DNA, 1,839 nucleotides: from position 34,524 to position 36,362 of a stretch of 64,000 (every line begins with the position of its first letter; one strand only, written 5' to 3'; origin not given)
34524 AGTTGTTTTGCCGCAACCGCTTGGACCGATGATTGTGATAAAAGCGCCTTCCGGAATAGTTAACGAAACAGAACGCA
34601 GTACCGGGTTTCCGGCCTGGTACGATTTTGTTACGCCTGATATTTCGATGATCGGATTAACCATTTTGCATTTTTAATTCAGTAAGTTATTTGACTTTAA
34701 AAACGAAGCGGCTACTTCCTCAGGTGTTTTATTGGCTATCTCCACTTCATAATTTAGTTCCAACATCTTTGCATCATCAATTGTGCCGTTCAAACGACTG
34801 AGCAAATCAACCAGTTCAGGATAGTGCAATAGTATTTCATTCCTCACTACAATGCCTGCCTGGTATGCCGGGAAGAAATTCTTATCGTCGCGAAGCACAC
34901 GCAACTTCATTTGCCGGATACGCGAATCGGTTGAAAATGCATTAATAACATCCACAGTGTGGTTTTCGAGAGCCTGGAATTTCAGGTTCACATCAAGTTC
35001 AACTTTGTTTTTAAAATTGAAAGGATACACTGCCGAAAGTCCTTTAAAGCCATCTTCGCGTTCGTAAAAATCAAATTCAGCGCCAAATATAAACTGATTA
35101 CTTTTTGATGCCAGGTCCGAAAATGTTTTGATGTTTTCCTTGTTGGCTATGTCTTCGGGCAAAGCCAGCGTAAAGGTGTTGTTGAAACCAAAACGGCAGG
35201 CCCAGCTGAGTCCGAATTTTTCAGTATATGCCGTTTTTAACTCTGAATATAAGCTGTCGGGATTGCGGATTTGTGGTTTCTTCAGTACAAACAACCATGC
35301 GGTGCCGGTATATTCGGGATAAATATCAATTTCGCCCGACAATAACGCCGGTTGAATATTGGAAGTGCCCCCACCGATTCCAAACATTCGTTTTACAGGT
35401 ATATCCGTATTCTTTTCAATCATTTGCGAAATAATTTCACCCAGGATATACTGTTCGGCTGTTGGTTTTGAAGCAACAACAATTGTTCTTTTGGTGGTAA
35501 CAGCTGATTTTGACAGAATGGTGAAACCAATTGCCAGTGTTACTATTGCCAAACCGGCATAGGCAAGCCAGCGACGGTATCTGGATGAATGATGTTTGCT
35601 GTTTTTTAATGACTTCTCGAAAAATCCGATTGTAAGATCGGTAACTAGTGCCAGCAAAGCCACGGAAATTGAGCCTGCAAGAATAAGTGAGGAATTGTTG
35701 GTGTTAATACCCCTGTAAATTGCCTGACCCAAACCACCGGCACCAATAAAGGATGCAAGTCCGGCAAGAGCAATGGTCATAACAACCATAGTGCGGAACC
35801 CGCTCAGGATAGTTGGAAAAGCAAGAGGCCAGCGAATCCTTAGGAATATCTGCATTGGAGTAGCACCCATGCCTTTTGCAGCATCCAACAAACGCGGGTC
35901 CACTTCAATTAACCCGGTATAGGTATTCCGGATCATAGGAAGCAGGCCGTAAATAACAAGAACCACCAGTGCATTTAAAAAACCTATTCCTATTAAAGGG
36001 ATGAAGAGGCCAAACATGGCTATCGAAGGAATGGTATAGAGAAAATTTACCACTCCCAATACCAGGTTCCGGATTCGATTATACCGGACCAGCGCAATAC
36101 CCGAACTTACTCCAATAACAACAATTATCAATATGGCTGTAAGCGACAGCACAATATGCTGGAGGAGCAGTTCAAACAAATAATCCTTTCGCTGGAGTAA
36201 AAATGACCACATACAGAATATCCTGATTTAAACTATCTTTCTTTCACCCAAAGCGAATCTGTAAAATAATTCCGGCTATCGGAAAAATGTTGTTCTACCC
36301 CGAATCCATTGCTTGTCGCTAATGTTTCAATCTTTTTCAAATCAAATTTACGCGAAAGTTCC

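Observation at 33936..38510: Anaerobic-type ergothioneine synthesis (EanB-EanA) in one operon with an EgtUV-like ABC transporter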

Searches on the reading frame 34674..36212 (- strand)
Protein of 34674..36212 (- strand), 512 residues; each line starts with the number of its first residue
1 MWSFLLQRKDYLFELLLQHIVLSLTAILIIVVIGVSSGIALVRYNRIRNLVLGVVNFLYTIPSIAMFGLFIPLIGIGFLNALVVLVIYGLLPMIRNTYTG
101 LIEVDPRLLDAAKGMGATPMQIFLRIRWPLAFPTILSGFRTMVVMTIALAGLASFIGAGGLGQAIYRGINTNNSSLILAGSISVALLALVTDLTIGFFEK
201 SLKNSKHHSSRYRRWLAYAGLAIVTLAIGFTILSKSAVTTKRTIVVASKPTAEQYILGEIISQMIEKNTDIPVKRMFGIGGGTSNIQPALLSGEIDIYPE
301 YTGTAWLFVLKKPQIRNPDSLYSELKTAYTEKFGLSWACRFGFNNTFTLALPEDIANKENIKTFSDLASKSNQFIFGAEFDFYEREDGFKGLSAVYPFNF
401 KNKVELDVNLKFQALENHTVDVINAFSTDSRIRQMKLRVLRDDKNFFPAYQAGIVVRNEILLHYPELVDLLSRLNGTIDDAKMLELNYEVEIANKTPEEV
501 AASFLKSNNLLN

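Call 3: search_protein_families(library=pfam, proteins=[window:34674-36212:-], max_evalue=0.001)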
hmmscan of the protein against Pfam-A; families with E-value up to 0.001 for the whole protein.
window:34674-36212:- (512 aa): 2 families
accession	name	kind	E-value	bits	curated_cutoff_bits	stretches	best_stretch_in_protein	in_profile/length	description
PF04069.17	OpuAC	-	8.8e-58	196.3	21.2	1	243-506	2-256/257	Substrate binding domain of ABC-type glycine betaine transport system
PF00528.27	BPD_transp_1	-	4.6e-24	85.6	26.4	1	31-203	2-183/184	Binding-protein-dependent transport system inner membrane component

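Call 4: search_protein_families(library=ncbifam, proteins=[window:34674-36212:-], max_evalue=0.001)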
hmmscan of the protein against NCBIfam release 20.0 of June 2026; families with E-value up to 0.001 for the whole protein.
window:34674-36212:- (512 aa): 19 families
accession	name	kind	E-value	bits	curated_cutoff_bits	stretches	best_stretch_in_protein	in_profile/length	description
NF049931.1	GlyBetbindOsmF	equivalog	1.7e-38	132.3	400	1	242-510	3-281/283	glycine betaine ABC transporter substrate-binding protein OsmF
NF008196.0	PRK10952.1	equivalog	2.7e-28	98.8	439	1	20-222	150-347/356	glycine betaine/L-proline ABC transporter permease ProW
TIGR03416.1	ABC_choXWV_perm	equivalog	8.2e-27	94.3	363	1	12-192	84-264/267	choline ABC transporter permease subunit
NF040733.1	ABC_perm_U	equivalog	2.2e-15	56.8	295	1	23-204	65-247/251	ABC transporter permease subunit SaoP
NF008049.0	PRK10782.1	subfamily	1.6e-10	41.1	212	1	31-177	36-188/217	methionine ABC transporter permease MetI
NF007047.0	PRK09500.1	equivalog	1.6e-10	41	326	1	2-148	46-196/257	spermidine/putrescine ABC transporter permease PotC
NF007545.0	PRK10160.1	equivalog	1.8e-10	40.7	342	1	15-202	75-267/275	taurine ABC transporter permease TauC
TIGR01097.1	PhnE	equivalog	2.3e-08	33.8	216.7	1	18-194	67-243/252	phosphonate ABC transporter, permease protein PhnE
NF008470.0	PRK11365.1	equivalog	4.5e-07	29.5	347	1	16-200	58-247/263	aliphatic sulfonate ABC transporter permease SsuC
TIGR03226.1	PhnU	equivalog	8.3e-07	28.7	283.45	1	77-189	176-292/311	2-aminoethylphosphonate ABC transporter permease subunit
TIGR01183.1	ntrB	equivalog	3e-06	27.1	209.05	1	24-197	23-201/202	nitrate ABC transporter permease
NF007044.0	PRK09497.1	equivalog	3.1e-06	26.9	348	1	13-165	86-240/285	spermidine/putrescine ABC transporter permease PotB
TIGR01581.1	Mo_ABC_porter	hypoth_equivalog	3.1e-06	26.8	210.3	1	50-139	72-164/225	ABC transporter permease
TIGR02141.1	modB_ABC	equivalog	1.9e-05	24.4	182.6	1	26-186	10-194/208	molybdate ABC transporter permease subunit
NF011624.0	PRK15050.1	equivalog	2.9e-05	23.3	247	1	93-165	176-251/297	2-aminoethylphosphonate ABC transporter permease subunit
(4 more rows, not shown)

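Call 6: search_solved_structures(query=window:34674-36212:-, show_alignments=3)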
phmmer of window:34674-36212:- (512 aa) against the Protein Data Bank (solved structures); distinct sequences matched with E-value up to 0.001: 40.
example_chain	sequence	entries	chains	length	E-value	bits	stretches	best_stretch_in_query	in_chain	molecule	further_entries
8dp6_A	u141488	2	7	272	6.6e-87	295.8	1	241-506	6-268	Osmoprotection protein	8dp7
6uru_A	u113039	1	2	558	3.9e-59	204.2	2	312-510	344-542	iAChSnFR precursor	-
7s7w_A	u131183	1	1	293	3.3e-58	201.1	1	239-511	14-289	iNicSnFR 3.0 Fluorescent Nicotine Sensor precursor binding protein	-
6v1r_A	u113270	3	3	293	5.8e-58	200.3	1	239-511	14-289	iAChSnFR Fluorescent Acetylcholine Sensor V9 precursor binding protein | iAchSnFR Fluorescent Acetylcholine Sensor precursor binding protein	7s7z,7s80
7s7x_A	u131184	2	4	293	7.8e-58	199.9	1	239-511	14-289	iNicSnFR 4.0 Fluorescent Nicotine Sensor precursor binding protein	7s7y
6efr_A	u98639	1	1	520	2.6e-57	198.2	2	312-510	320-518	iNicSnFR 1.0, a genetically encoded nicotine biosensor,Green fluorescent protein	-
7s7t_A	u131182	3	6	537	1.7e-52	182.3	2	312-510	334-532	iNicSnFR 3.0 Fluorescent Nicotine Sensor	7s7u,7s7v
6per_A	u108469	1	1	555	1.3e-48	169.5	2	312-510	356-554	iSeroSnFR, a soluble, genetically-encoded fluorescent sensor for serotonin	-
3ppn_A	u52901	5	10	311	2.6e-48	168.5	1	206-509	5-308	Glycine betaine/carnitine/choline-binding protein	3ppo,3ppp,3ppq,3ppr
4z7e_A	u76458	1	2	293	8.5e-48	166.8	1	240-510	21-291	Lmo1422 protein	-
9o5f_A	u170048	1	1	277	1.3e-47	166.1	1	241-511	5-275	Ergothioneine transporter EgtUC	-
1sw1_A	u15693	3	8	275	2.9e-47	165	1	242-511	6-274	osmoprotection protein (proX)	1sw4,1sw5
1sw2_A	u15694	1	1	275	2.9e-47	165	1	242-511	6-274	osmoprotection protein (proX)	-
9egj_A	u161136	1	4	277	1.3e-46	162.9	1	241-511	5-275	Ergothioneine transporter EgtUC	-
3mam_A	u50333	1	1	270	3.1e-46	161.6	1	244-511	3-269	Osmoprotection protein (ProX)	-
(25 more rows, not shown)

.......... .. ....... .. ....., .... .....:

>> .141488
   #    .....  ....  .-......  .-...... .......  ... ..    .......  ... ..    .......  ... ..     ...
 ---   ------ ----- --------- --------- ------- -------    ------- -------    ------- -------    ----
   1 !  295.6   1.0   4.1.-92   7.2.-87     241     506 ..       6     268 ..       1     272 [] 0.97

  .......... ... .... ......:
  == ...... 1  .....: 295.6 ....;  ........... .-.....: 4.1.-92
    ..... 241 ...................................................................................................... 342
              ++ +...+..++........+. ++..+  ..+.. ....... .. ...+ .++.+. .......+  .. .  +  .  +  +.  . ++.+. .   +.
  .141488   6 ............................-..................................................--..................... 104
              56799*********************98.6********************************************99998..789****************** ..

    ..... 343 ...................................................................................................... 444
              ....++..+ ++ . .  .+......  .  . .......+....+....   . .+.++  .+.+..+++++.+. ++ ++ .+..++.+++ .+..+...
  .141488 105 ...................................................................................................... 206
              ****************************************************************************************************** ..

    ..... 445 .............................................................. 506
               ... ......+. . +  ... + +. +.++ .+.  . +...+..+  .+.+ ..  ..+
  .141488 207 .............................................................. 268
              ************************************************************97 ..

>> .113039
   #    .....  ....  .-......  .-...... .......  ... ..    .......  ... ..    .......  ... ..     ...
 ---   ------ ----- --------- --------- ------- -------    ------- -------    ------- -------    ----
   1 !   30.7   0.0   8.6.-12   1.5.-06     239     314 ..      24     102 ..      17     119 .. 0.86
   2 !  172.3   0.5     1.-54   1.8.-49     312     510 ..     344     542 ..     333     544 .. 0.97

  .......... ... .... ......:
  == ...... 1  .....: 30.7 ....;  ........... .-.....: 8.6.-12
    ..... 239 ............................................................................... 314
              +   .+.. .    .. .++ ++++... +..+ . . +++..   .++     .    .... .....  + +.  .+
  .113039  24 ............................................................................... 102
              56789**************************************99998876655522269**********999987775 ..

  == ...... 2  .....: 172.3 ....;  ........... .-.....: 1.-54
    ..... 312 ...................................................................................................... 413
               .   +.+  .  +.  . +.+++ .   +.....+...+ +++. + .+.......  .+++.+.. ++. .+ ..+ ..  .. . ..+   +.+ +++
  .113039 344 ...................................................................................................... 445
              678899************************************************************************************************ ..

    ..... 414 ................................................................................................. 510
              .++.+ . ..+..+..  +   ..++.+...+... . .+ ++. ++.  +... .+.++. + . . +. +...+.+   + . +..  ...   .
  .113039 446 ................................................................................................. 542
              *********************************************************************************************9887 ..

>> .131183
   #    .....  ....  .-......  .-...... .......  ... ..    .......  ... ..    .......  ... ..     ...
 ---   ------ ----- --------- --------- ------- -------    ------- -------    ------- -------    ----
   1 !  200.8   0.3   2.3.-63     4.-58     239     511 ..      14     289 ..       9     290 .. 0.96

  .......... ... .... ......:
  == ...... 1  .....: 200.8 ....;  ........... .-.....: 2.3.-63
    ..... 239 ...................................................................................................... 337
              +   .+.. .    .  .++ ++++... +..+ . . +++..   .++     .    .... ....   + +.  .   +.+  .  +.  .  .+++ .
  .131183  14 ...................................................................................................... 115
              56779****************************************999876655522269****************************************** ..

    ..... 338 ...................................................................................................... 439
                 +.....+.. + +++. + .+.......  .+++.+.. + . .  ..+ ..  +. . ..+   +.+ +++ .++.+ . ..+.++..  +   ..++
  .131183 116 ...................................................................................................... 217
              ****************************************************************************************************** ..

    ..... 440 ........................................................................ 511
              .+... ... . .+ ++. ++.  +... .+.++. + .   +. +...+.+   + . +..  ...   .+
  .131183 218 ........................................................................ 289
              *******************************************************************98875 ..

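Call 42: find_homologous_proteins(query=window:34674-36212:-, max_evalue=1e-20)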
Query window:34674-36212:- (512 aa): 6197 proteins with E <= 1e-20 among 8000 candidates; the best 120 are listed.
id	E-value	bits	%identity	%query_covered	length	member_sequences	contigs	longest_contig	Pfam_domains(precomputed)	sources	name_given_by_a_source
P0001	0.0e+0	1056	94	100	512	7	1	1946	PF04069.18,PF00528.28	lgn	-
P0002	4.6e-295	997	89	100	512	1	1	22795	PF04069.18,PF00528.28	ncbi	-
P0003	1.5e-280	949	83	98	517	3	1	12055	PF04069.18,PF00528.28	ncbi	-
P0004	4.2e-280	948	83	100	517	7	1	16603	PF04069.18,PF00528.28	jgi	jgi:osmoprotectant transport system permease protein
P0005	1.7e-277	939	82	99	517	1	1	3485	PF04069.18,PF00528.28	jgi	-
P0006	8.0e-273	924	80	100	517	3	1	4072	PF04069.18,PF00528.28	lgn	-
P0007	5.1e-272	921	82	99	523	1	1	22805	PF04069.18,PF00528.28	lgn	-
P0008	9.1e-269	910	80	100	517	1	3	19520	PF04069.18,PF00528.28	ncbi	-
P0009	1.0e-262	890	78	100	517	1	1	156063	PF04069.18,PF00528.28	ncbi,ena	-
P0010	1.3e-256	870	77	100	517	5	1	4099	PF04069.18,PF00528.28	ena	-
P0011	2.9e-246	836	75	99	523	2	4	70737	PF04069.18,PF00528.28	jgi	jgi:osmoprotectant transport system permease protein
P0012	8.4e-245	831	75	100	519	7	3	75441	PF04069.18,PF00528.28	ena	-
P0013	7.0e-244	828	74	99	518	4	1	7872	PF04069.18,PF00528.28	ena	-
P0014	1.2e-243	828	75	98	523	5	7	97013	PF04069.18,PF00528.28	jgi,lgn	jgi:osmoprotectant transport system permease protein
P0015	1.6e-242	824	73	100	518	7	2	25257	PF04069.18,PF00528.28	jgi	jgi:osmoprotectant transport system permease protein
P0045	3.4e-237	806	74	99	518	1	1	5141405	PF04069.18,PF00528.28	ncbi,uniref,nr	ncbi:ABC transporter permease/substrate-binding protein [Prolixibacter sp. NT017]|uniref:ABC transpo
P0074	7.9e-228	775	69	100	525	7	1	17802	PF04069.18,PF00528.28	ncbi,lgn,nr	ncbi:MAG: ABC transporter permease/substrate-binding protein [Eubacteriaceae bacterium]|nr:ABC trans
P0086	1.6e-225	768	70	99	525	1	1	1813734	PF04069.18,PF00528.28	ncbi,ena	-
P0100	6.9e-220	749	67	100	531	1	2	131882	PF04069.18,PF00528.28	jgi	-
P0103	2.7e-217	741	67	99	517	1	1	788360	PF04069.18,PF00528.28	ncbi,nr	ncbi:MAG: ABC transporter permease/substrate-binding protein [Candidatus Marinimicrobia bacterium]|n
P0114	7.8e-188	644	60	99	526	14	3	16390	PF04069.18,PF00528.28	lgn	-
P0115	1.4e-173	597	53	99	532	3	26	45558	PF04069.18,PF00528.28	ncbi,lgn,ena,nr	ncbi:MAG: ABC transporter permease/substrate-binding protein [Sebaldella sp.]|nr:ABC transporter per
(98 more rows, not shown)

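Call 44: find_encoding_contigs(protein=P0045, flank=7000, max_places=2)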
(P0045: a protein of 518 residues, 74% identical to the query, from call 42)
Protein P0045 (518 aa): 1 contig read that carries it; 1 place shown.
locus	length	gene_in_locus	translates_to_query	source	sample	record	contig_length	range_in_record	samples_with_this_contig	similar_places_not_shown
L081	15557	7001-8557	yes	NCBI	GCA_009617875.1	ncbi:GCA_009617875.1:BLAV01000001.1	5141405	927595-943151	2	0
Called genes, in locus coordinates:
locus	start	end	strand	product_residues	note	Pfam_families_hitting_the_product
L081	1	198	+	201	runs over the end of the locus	PF02411:MerT, PF00403:HMA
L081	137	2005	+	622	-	PF00403:HMA, PF01134:GIDA (weak), PF01266:DAO (faint), PF07992:Pyr_redox_2, PF12831:FAD_oxidored (weak), PF13738:Pyr_redox_3, PF00070:Pyr_redox, PF02852:Pyr_redox_dim, +1 more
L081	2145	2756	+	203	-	PF01810:LysE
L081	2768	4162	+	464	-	PF07992:Pyr_redox_2, PF00070:Pyr_redox, PF22366:NDH2_C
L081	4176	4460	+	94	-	PF04248:NTP_transf_9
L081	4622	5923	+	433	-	PF00581:Rhodanese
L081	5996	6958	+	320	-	PF10017:Methyltransf_33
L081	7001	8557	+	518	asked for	PF00528:BPD_transp_1, PF04069:OpuAC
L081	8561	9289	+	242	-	PF00005:ABC_tran, PF09818:ABC_ATPase (faint), PF13401:AAA_22 (faint), PF13304:AAA_21 (faint)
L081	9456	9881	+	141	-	PF20587:DUF6789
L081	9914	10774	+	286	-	-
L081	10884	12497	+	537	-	PF00355:Rieske, PF01645:Glu_synthase, PF01070:FMN_dh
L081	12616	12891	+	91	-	-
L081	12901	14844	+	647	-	PF00355:Rieske, PF22543:Rieske_4 (faint), PF02776:TPP_enzyme_N, PF00205:TPP_enzyme_M, PF02775:TPP_enzyme_C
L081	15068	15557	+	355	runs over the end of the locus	PF11376:DUF3179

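Call 45: find_encoding_contigs(protein=P0103, flank=7000, max_places=2)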
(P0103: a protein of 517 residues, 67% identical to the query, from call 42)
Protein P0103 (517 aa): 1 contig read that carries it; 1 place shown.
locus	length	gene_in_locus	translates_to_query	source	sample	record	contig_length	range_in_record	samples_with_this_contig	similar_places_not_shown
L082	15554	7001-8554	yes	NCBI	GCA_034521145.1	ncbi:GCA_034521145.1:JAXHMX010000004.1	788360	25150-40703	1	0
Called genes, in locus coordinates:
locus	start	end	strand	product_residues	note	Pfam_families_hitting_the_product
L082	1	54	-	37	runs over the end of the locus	PF25390:WD40_RLD (weak), PF13540:RCC1_2 (weak)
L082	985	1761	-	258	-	-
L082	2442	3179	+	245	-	-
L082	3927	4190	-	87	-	-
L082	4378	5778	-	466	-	PF13205:Big_5, PF11999:Ice_binding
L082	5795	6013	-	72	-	-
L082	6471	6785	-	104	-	PF18962:Por_Secre_tail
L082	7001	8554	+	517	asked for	PF00528:BPD_transp_1, PF04069:OpuAC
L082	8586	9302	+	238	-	PF02463:SMC_N (faint), PF00005:ABC_tran, PF13304:AAA_21 (faint), PF13238:AAA_18 (faint)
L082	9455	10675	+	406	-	PF09360:zf-CDGSH, PF06902:Fer4_19, PF09360:zf-CDGSH, PF01645:Glu_synthase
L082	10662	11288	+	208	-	PF01645:Glu_synthase, PF01070:FMN_dh (weak)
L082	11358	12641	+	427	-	PF00581:Rhodanese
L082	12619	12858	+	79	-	-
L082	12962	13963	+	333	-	PF10017:Methyltransf_33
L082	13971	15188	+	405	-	PF00266:Aminotran_5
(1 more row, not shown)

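Call 46: find_encoding_contigs(protein=P0115, flank=7000, max_places=2)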
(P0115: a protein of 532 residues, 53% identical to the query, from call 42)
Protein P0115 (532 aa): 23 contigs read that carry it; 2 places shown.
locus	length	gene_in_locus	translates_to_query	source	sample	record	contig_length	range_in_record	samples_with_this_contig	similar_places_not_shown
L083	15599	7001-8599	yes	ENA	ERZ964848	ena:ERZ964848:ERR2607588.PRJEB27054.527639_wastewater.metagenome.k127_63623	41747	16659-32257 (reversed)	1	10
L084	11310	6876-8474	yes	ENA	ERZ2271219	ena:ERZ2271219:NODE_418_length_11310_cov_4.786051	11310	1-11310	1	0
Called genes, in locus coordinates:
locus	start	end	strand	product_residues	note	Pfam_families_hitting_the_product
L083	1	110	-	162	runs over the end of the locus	-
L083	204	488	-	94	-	PF02302:PTS_IIB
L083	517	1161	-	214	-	PF00596:Aldolase_II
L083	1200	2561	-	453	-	PF03611:EIIC-GAT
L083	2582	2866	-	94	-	PF02302:PTS_IIB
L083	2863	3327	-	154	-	PF00359:PTS_EIIA_2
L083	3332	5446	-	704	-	PF08220:HTH_DeoR (faint), PF08279:HTH_11 (faint), PF08280:HTH_Mga (faint), PF00874:PRD, PF00359:PTS_EIIA_2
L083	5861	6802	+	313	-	PF00389:2-Hacid_dh, PF02826:2-Hacid_dh_C, PF03446:NAD_binding_2 (weak)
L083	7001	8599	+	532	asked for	PF00528:BPD_transp_1, PF04069:OpuAC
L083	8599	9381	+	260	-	PF02463:SMC_N (weak), PF00005:ABC_tran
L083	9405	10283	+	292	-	PF05368:NmrA, PF13460:NAD_binding_10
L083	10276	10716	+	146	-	PF13463:HTH_27 (faint), PF01978:TrmB (faint), PF22381:Staph_reg_Sar_Rot, PF01047:MarR, PF12802:MarR_2, PF13412:HTH_24 (weak), PF13601:HTH_34 (weak)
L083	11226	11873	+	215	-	PF00392:GntR, PF07729:FCD (weak)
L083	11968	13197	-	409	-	PF07969:Amidohydro_3, PF01979:Amidohydro_1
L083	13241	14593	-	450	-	-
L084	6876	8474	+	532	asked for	PF00528:BPD_transp_1, PF04069:OpuAC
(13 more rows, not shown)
